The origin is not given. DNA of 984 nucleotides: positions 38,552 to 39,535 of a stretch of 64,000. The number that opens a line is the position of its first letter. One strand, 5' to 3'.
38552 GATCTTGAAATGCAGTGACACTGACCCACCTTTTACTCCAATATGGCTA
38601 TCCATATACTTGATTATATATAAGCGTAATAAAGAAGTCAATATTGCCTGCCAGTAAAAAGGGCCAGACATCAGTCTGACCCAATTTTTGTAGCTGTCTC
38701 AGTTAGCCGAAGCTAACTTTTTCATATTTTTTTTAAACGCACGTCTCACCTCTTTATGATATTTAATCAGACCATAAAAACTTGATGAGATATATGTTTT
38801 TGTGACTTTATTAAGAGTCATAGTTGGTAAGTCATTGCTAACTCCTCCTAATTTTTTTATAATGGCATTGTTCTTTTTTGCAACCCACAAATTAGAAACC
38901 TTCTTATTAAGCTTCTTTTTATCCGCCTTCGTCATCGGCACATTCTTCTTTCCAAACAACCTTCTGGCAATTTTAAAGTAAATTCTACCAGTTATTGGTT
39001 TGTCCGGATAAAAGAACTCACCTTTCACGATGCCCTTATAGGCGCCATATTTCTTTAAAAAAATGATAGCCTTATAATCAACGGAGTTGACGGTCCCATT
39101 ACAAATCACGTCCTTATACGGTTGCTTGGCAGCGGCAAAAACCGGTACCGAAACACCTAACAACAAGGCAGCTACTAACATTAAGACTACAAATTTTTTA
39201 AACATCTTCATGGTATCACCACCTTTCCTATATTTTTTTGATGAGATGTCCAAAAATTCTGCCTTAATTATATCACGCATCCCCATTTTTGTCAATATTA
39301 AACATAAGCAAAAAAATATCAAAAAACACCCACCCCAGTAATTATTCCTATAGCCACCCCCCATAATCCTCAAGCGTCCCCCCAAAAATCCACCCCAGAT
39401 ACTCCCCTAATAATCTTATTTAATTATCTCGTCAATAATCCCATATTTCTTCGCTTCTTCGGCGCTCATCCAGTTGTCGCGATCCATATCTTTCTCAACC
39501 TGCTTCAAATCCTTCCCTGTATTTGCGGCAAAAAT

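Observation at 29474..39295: Tandemly duplicated three-gene cell-surface module built around giant proteins of unassignable family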

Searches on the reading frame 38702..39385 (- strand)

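Call 3: search_protein_families(library=pfam, proteins=[window:38702-39385:-], max_evalue=1)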
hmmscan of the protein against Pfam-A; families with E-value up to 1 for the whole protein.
window:38702-39385:- (228 aa): 0 families

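Call 4: search_protein_families(library=ncbifam, proteins=[window:38702-39385:-], max_evalue=1)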
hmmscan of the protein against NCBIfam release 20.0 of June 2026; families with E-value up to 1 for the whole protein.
window:38702-39385:- (228 aa): 1 family
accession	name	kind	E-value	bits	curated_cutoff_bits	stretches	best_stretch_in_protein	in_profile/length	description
NF040942.2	hypo_ExtJ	equivalog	0.011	16.1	52.5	1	63-107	2-38/77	selenite/tellurite reduction operon protein ExtJ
